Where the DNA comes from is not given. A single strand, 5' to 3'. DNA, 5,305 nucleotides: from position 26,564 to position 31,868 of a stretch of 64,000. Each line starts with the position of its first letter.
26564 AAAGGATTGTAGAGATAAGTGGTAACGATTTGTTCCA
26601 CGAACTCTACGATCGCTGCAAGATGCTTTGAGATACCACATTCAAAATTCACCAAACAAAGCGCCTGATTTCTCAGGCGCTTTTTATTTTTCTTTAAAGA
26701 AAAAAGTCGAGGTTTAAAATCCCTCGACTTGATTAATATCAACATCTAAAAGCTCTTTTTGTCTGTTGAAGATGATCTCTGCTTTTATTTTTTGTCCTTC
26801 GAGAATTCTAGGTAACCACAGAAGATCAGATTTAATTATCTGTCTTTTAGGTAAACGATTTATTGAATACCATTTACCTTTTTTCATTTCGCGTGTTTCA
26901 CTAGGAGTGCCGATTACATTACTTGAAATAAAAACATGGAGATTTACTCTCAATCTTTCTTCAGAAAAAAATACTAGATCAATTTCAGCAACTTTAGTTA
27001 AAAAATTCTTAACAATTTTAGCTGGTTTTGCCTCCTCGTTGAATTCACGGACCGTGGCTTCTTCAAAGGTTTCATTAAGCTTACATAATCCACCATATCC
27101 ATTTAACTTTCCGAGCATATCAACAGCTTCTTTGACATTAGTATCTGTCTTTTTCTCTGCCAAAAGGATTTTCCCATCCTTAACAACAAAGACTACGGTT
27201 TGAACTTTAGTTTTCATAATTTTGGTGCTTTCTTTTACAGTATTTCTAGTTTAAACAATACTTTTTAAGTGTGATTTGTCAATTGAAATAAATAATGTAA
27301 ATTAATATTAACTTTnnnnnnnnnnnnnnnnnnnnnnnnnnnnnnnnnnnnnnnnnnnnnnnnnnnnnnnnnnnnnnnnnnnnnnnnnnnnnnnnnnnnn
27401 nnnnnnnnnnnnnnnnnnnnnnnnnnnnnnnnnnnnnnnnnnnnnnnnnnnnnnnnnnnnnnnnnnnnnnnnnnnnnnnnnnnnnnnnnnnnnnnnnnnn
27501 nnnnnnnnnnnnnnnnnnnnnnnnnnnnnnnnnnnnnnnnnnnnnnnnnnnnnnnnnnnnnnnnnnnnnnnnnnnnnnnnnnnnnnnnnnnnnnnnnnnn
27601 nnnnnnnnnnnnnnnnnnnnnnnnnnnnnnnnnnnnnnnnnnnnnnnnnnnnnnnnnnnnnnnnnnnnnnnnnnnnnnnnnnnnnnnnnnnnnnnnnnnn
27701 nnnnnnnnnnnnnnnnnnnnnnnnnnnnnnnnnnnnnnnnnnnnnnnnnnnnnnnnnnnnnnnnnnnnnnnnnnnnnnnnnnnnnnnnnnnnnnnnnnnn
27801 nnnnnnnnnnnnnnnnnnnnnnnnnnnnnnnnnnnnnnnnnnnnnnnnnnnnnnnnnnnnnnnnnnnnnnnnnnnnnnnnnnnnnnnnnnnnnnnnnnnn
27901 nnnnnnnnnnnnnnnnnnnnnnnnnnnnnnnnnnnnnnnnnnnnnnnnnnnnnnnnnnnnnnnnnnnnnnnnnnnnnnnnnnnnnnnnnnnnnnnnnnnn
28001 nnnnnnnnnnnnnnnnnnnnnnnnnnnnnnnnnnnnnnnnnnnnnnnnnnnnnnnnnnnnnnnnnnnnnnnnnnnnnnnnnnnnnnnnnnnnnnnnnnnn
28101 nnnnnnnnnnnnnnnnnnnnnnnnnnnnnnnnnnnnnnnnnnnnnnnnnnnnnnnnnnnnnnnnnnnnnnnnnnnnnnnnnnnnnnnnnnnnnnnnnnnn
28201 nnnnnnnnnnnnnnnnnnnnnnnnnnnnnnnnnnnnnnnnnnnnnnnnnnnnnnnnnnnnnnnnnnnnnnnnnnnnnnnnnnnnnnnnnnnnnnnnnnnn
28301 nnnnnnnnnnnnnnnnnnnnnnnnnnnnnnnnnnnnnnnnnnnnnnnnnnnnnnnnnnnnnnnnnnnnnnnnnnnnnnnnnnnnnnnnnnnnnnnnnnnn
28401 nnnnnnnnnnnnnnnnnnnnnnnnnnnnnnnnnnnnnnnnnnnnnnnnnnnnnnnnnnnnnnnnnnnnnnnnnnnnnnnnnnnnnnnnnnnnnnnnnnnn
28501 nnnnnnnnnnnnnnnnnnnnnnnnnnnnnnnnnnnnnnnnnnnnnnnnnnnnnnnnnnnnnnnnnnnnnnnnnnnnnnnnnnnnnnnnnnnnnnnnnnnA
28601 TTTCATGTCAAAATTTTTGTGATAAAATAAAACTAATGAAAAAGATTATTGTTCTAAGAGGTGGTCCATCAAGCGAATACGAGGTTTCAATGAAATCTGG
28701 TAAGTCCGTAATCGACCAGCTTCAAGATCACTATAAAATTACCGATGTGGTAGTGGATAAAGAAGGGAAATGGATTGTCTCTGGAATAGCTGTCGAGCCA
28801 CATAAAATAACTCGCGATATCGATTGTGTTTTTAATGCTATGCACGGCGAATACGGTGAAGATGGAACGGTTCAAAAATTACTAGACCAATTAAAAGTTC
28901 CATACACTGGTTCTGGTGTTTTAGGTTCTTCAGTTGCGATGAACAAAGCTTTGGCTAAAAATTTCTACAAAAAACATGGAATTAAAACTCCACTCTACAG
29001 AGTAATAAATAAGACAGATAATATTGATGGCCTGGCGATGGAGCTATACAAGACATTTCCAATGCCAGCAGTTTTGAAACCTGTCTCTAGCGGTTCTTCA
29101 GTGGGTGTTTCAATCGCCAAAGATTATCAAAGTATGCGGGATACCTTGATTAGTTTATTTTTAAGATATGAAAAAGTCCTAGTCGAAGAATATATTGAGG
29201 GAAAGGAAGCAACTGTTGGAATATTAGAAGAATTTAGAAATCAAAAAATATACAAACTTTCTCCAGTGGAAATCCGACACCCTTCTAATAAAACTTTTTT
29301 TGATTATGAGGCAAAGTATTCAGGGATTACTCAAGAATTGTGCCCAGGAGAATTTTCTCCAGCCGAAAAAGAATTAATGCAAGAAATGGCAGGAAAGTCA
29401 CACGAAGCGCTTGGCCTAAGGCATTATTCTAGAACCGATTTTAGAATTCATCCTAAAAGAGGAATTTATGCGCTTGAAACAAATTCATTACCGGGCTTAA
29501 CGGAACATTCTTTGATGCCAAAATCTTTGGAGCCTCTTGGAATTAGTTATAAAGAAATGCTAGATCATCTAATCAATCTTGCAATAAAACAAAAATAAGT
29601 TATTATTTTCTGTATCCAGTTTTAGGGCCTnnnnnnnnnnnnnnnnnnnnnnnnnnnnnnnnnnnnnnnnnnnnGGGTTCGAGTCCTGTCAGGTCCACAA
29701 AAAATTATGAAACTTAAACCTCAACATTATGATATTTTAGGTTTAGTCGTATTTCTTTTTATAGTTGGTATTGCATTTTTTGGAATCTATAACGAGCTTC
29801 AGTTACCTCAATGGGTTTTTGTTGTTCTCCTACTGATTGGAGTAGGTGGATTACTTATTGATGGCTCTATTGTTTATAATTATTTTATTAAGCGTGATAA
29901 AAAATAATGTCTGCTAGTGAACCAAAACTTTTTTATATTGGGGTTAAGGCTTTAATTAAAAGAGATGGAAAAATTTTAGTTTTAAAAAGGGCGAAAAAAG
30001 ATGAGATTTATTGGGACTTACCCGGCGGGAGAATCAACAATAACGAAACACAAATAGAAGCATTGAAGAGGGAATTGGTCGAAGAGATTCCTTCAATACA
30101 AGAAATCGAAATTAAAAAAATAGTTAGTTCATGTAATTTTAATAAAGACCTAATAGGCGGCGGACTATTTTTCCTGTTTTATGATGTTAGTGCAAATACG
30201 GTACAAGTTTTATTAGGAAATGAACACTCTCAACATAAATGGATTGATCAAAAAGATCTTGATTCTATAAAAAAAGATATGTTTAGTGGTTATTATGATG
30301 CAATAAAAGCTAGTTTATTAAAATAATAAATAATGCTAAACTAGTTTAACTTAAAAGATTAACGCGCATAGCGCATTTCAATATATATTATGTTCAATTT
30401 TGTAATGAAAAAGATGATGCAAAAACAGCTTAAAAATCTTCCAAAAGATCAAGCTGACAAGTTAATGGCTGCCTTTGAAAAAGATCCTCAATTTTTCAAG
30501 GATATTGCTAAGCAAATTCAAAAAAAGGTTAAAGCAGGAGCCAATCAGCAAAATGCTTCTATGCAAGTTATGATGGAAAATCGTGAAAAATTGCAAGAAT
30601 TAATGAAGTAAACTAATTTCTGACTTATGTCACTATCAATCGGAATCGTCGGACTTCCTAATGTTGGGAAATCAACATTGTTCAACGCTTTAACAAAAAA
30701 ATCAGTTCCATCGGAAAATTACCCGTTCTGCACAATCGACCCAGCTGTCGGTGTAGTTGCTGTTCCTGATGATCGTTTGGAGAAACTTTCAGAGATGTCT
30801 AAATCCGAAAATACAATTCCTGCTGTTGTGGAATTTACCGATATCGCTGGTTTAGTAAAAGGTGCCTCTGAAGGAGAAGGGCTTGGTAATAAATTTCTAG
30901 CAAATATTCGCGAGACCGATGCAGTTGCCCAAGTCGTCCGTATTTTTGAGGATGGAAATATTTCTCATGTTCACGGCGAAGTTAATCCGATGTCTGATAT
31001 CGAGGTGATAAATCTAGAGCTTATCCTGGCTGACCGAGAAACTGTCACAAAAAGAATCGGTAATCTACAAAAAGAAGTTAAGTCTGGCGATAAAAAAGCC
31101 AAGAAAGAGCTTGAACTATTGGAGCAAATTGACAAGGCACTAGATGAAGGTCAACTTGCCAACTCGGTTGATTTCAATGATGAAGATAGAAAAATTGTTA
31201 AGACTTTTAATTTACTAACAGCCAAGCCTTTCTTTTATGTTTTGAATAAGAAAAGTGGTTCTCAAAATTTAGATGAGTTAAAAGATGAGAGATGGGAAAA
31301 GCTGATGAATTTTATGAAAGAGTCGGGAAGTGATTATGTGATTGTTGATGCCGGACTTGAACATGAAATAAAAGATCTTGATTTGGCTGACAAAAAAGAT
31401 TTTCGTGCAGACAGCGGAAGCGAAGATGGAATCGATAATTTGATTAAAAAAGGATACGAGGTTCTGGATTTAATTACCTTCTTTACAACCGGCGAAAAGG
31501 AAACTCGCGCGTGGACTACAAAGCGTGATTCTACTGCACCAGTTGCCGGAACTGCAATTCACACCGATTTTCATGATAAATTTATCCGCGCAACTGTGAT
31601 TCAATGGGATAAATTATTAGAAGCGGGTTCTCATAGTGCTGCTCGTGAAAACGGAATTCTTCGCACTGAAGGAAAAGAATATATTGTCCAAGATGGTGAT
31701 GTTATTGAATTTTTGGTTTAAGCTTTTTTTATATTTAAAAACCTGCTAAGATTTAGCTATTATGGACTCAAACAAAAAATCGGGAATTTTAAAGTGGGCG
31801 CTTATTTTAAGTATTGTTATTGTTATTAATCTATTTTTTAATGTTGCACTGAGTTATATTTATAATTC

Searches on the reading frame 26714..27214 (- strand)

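Call 11: search_protein_families(library=pfam, proteins=[window:26714-27214:-], max_evalue=0.001)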
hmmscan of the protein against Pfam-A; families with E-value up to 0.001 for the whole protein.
window:26714-27214:- (166 aa): 1 family
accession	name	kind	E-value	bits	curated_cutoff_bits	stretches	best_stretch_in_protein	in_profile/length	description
PF00293.34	NUDIX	-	4.4e-07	30.4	21.1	1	7-125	6-122/134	NUDIX domain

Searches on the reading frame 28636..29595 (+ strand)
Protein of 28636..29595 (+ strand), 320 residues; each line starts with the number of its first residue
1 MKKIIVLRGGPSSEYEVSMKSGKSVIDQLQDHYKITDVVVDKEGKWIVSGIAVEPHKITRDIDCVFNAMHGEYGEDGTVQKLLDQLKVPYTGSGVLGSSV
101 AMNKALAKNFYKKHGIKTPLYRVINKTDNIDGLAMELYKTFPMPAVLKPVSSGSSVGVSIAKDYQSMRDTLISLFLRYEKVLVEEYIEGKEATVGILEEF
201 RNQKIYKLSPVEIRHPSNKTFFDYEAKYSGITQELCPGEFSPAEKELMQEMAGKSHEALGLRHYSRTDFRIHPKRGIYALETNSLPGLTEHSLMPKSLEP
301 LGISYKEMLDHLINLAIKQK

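Call 37: search_protein_families(library=pfam, proteins=[window:28636-29595:+], max_evalue=0.0001)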
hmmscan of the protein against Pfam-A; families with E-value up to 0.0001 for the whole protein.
window:28636-29595:+ (320 aa): 5 families
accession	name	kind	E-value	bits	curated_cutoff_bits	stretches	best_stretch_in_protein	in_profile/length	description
PF07478.18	Dala_Dala_lig_C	-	9.1e-40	136.8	24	1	111-313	2-203/204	D-ala D-ala ligase C-terminus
PF01820.27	Dala_Dala_lig_N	-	1.2e-24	87.6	34.6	2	56-93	84-121/121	D-ala D-ala ligase N-terminus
PF08443.16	RimK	-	1.7e-08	34.7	21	1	101-192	1-87/188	RimK-like ATP-grasp domain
PF02655.19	ATP-grasp_3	-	1.4e-07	32.2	23.2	1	102-284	2-155/160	ATP-grasp domain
PF01071.24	GARS_A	-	2.4e-07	31.2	27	1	103-198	2-100/194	Phosphoribosylglycinamide synthetase, ATP-grasp (A) domain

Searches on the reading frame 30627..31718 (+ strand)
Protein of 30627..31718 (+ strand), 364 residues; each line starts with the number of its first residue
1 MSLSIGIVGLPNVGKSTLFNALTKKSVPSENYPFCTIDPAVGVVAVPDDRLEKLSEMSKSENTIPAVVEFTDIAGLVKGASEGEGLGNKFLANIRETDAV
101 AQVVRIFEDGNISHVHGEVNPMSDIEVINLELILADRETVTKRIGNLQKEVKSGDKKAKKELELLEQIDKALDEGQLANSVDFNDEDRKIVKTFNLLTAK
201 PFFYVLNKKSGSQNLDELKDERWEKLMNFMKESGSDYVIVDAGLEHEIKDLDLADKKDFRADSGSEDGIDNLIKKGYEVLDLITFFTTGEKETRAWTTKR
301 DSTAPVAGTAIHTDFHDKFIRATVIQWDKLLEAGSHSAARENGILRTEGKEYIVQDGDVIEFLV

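Call 37: search_protein_families(library=pfam, proteins=[window:30627-31718:+], max_evalue=0.0001)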
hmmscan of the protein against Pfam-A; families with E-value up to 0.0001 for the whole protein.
window:30627-31718:+ (364 aa): 3 families
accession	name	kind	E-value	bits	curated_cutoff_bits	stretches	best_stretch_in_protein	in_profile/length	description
PF06071.19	YchF-GTPase_C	-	6.1e-33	113.2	27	1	282-363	1-82/84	Protein of unknown function (DUF933)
PF01926.29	MMR_HSR1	-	9.6e-22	77.7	21.9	1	5-119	2-96/113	50S ribosome-binding GTPase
PF02421.24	FeoB_N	-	2.2e-07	31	27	1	5-48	3-46/156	Ferrous iron transport protein B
